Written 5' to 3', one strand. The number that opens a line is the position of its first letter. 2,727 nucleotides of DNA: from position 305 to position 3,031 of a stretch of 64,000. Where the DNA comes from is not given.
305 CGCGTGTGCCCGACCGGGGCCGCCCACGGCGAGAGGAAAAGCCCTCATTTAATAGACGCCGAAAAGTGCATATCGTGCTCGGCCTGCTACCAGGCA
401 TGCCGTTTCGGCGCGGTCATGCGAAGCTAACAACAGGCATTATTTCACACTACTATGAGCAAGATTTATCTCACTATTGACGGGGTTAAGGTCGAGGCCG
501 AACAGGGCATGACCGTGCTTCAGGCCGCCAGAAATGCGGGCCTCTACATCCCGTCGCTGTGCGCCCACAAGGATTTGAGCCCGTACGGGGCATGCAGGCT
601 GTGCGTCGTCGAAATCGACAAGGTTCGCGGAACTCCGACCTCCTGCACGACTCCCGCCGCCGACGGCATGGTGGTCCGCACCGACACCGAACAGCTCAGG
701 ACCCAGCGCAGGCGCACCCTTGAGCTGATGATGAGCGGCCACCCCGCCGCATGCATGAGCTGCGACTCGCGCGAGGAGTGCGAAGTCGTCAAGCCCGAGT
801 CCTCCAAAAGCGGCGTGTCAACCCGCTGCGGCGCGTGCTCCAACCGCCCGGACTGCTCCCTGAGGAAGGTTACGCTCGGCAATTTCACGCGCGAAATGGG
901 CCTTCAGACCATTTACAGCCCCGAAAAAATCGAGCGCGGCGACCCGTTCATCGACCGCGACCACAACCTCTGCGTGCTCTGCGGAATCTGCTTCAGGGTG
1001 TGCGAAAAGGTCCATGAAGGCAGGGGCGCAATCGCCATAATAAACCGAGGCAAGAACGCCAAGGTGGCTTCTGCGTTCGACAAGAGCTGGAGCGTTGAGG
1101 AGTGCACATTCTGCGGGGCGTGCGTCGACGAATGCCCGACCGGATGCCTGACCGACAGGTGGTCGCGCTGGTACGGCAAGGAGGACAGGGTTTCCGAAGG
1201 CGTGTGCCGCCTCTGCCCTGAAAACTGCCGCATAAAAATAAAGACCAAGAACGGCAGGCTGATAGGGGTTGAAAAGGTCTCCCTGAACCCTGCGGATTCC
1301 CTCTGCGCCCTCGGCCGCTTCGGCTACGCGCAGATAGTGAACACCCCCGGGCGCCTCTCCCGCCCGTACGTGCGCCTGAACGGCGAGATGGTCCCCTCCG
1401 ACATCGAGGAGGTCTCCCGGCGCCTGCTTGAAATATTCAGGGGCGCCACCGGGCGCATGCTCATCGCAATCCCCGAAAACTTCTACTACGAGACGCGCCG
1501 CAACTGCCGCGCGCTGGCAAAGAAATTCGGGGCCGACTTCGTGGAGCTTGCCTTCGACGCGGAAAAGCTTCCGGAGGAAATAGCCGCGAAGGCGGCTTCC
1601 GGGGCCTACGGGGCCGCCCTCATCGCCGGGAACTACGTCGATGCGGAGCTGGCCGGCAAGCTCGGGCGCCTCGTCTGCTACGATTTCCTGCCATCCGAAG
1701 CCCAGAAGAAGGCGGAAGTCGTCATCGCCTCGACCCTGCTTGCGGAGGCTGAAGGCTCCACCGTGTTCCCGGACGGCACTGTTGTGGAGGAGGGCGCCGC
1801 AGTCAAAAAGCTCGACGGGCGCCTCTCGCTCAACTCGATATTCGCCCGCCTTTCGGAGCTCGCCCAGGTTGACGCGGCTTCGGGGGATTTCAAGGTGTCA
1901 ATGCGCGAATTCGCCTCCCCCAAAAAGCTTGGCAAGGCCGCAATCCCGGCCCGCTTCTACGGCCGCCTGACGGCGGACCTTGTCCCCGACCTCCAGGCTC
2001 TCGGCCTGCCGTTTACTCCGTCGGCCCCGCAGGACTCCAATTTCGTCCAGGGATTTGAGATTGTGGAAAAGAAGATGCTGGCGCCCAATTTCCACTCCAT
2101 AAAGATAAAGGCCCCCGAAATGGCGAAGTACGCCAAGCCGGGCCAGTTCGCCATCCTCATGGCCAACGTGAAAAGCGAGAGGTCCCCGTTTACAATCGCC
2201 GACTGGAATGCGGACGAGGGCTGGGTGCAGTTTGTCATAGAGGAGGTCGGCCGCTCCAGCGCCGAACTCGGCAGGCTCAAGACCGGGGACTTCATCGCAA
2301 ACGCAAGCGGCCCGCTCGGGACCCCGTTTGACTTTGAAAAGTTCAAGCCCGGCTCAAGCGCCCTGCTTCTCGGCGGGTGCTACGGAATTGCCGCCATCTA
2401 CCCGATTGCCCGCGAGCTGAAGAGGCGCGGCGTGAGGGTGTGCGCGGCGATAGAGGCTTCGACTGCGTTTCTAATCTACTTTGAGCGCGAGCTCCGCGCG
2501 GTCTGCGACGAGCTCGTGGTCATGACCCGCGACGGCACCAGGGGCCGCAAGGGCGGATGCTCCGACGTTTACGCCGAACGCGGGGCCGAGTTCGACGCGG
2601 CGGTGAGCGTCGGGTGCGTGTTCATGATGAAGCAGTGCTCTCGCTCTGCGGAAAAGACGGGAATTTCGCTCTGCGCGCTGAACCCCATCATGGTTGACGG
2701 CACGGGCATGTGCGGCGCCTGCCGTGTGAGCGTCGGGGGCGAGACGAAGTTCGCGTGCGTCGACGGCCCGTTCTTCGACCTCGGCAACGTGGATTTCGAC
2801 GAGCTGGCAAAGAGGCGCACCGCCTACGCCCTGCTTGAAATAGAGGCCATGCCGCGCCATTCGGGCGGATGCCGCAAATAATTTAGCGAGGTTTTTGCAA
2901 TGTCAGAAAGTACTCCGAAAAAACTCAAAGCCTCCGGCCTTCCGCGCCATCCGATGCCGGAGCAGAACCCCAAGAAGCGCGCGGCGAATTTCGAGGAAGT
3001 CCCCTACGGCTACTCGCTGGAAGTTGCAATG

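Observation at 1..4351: Unusual Fe-S flavoprotein operon: NuoF-like subunit, NuoG-like/PyrK-like fusion and GltD/NfnB-like subunit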

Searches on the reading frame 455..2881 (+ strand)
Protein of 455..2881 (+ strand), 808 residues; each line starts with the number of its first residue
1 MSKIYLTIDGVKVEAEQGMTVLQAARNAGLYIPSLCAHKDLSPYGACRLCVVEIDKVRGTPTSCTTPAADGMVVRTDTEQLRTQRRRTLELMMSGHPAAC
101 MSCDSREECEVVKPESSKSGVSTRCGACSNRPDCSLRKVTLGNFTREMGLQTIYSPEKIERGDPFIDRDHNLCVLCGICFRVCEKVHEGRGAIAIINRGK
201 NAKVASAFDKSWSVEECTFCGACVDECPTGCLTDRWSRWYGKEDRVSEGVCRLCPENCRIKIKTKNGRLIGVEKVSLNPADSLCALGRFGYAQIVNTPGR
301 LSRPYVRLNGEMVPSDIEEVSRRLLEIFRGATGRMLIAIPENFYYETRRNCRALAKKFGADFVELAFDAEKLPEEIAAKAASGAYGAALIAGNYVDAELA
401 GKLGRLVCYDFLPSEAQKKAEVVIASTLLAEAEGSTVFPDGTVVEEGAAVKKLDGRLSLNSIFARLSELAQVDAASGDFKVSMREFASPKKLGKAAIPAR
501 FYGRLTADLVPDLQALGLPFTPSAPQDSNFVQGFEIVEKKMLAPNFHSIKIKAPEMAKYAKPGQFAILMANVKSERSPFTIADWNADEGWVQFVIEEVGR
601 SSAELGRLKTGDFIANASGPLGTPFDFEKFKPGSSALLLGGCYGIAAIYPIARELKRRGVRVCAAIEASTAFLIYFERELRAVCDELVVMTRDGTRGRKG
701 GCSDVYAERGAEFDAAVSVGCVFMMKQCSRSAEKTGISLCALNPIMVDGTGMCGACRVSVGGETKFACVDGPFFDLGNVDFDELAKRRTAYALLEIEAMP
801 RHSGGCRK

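Call 3: search_protein_families(library=pfam, proteins=[window:455-2881:+], max_evalue=0.01)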
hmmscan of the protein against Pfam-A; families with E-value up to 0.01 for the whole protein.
window:455-2881:+ (808 aa): 13 families
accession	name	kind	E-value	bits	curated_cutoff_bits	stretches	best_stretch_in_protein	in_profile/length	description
PF13510.11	Fer2_4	-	1.9e-21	76.3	22.8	1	3-78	3-81/82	2Fe-2S iron-sulfur cluster binding domain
PF10418.14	DHODB_Fe-S_bind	-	2.7e-11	43.4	23.9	1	743-779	1-40/41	Iron-sulfur cluster binding domain of dihydroorotate dehydrogenase B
PF00111.32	Fer2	-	1.2e-07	32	21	1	8-57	3-50/77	2Fe-2S iron-sulfur cluster binding domain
PF13237.11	Fer4_10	-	1.3e-06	28.6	25.5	1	168-228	4-53/53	4Fe-4S dicluster domain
PF13187.11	Fer4_9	-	1.4e-06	28.6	27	1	173-231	2-51/52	4Fe-4S dicluster domain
PF00037.32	Fer4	-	6.4e-06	26.2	21.1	1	213-233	4-24/24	4Fe-4S binding domain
PF10588.14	NADH-G_4Fe-4S_3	-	1e-05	25.4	27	1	85-110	1-26/40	NADH-ubiquinone oxidoreductase-G iron-sulfur binding region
PF13183.11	Fer4_8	-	2.1e-05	25.4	27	1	172-230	4-67/68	4Fe-4S dicluster domain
PF22117.2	Fer4_Nqo3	-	6.5e-05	23.5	27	1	164-233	2-67/67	NADH-quinone oxidoreductase subunit 3, ferredoxin-like domain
PF12838.12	Fer4_7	-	0.00012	22.9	27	1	173-231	2-52/52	4Fe-4S dicluster domain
PF04879.21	Molybdop_Fe4S4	-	0.00015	22.1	22.7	1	248-294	5-53/55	Molybdopterin oxidoreductase Fe4S4 domain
PF14697.11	Fer4_21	-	0.00056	20.4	35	1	169-232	4-57/59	4Fe-4S dicluster domain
PF12837.12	Fer4_6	-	0.004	17.5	25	1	165-184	1-20/24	4Fe-4S binding domain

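Call 4: search_protein_families(library=ncbifam, proteins=[window:455-2881:+], max_evalue=0.01)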
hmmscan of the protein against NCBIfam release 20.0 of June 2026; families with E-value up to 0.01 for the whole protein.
window:455-2881:+ (808 aa): 33 families (the best 25 are shown)
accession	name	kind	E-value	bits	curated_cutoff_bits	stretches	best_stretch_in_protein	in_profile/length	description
NF004862.0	PRK06222.1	subfamily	4.6e-86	288.8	220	1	534-803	2-272/281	sulfide/dihydroorotate dehydrogenase-like FAD/NAD-binding protein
NF009414.0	PRK12778.1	equivalog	1e-77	262.1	1103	1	534-800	2-269/752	bifunctional dihydroorotate dehydrogenase B NAD binding subunit/NADPH-dependent glutamate synthase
NF009413.0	PRK12775.1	equivalog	1.8e-53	181.7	1895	1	536-794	4-263/1006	putative trifunctional 2-polyprenylphenol hydroxylase/glutamate synthase subunit beta/ferritin domain-containing protein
NF040763.1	FeFe_hydrog_A6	exception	2.4e-49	168.2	765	2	5-111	2-108/571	NADH-dependent [FeFe] hydrogenase, group A6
TIGR01973.1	NuoG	equivalog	4.2e-45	154.6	470.05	2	6-110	1-105/606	NADH-quinone oxidoreductase subunit NuoG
NF005745.0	PRK07569.1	equivalog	4.3e-42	144.1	333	2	3-111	3-111/238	bidirectional hydrogenase complex protein HoxU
NF009415.0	PRK12779.1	equivalog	1.3e-41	142.4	1519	1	535-802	652-941/944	putative bifunctional glutamate synthase subunit beta/2-polyprenylphenol hydroxylase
NF005895.0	PRK07860.1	equivalog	2.5e-32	111.8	802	2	3-111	17-127/811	NADH-quinone oxidoreductase subunit G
NF000799.0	PRK00054.1-4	equivalog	4e-31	108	314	1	534-779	7-256/258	dihydroorotate dehydrogenase electron transfer subunit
NF006305.0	PRK08493.1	equivalog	2.3e-30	105.4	591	2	4-111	2-107/819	NADH-quinone oxidoreductase subunit G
NF040762.1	Hydr_FeFe_Clost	exception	1.9e-29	102.7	900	2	6-113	3-110/572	ferredoxin hydrogenase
NF000797.0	PRK00054.1-2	equivalog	1.8e-28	99.5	270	1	533-779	16-265/267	dihydroorotate dehydrogenase electron transfer subunit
NF009454.0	PRK12814.1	equivalog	7.9e-28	97.2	916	1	1-102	1-102/657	putative NADPH-dependent glutamate synthase small subunit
NF000796.0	PRK00054.1-1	equivalog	3.9e-26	91.8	224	1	558-788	27-244/254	dihydroorotate dehydrogenase electron transfer subunit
NF000798.0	PRK00054.1-3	equivalog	1.9e-24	86.6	219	1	535-776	9-239/244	dihydroorotate dehydrogenase electron transfer subunit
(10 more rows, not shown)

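Call 5: find_encoding_contigs(protein=window:455-2881:+, flank=10000, max_places=6)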
Protein window:455-2881:+ (808 aa): 8 contigs read that carry it; 4 places shown.
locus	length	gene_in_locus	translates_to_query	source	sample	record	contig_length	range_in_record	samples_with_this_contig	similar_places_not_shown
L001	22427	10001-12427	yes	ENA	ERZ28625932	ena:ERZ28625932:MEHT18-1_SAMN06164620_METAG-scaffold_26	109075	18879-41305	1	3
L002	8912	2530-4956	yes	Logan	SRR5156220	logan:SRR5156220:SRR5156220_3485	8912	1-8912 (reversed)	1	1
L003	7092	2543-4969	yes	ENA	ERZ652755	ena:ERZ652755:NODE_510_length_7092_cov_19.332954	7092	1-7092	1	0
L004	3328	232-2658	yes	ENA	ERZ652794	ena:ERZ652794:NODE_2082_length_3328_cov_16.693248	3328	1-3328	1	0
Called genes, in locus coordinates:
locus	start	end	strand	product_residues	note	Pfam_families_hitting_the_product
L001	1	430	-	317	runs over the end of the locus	PF13793:Pribosyltran_N, PF00156:Pribosyltran, PF14572:Pribosyl_synth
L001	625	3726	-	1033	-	PF00580:UvrD-helicase, PF13245:AAA_19 (faint), PF13361:UvrD_C, PF13538:UvrD_C_2 (faint)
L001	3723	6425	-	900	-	PF12705:PDDEXK_1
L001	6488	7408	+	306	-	PF10672:Methyltrans_SAM (weak), PF03602:Cons_hypoth95 (weak)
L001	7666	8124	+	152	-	PF01257:2Fe-2S_thioredx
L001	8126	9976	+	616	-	PF01512:Complex1_51K, PF10531:SLBB (weak), PF10589:NADH_4Fe-4S, PF00037:Fer4 (weak), PF12837:Fer4_6 (weak), PF13187:Fer4_9 (weak), PF13237:Fer4_10, PF00037:Fer4 (weak), +2 more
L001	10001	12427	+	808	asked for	PF00111:Fer2, PF13510:Fer2_4, PF10588:NADH-G_4Fe-4S_3 (weak), PF13183:Fer4_8 (weak), PF13187:Fer4_9 (weak), PF13237:Fer4_10 (weak), PF00037:Fer4 (weak), PF10418:DHODB_Fe-S_bind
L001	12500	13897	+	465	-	PF14691:Fer4_20, PF13241:NAD_binding_7 (faint), PF00070:Pyr_redox (faint), PF07992:Pyr_redox_2, PF13738:Pyr_redox_3 (weak)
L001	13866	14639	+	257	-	PF01975:SurE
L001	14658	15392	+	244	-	PF18912:DZR_2 (weak), PF00156:Pribosyltran (weak)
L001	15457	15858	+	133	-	PF09394:Inhibitor_I42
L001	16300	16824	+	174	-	-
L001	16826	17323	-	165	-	PF00210:Ferritin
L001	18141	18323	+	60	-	PF01084:Ribosomal_S18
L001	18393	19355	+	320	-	PF01300:Sua5_yciO_yrdC, PF03481:Sua5_C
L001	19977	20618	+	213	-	PF06439:3keto-disac_hyd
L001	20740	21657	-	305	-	PF01641:SelR, PF01625:PMSR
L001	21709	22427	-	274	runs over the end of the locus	PF06691:DUF1189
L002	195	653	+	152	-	PF01257:2Fe-2S_thioredx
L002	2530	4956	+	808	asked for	PF00111:Fer2, PF13510:Fer2_4, PF10588:NADH-G_4Fe-4S_3 (weak), PF13183:Fer4_8 (weak), PF13187:Fer4_9 (weak), PF13237:Fer4_10 (weak), PF00037:Fer4 (weak), PF10418:DHODB_Fe-S_bind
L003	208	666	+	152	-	PF01257:2Fe-2S_thioredx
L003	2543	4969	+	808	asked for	PF00111:Fer2, PF13510:Fer2_4, PF10588:NADH-G_4Fe-4S_3 (weak), PF13183:Fer4_8 (weak), PF13187:Fer4_9 (weak), PF13237:Fer4_10 (weak), PF00037:Fer4 (weak), PF10418:DHODB_Fe-S_bind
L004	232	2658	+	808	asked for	PF00111:Fer2, PF13510:Fer2_4, PF10588:NADH-G_4Fe-4S_3 (weak), PF13183:Fer4_8 (weak), PF13187:Fer4_9 (weak), PF13237:Fer4_10 (weak), PF00037:Fer4 (weak), PF10418:DHODB_Fe-S_bind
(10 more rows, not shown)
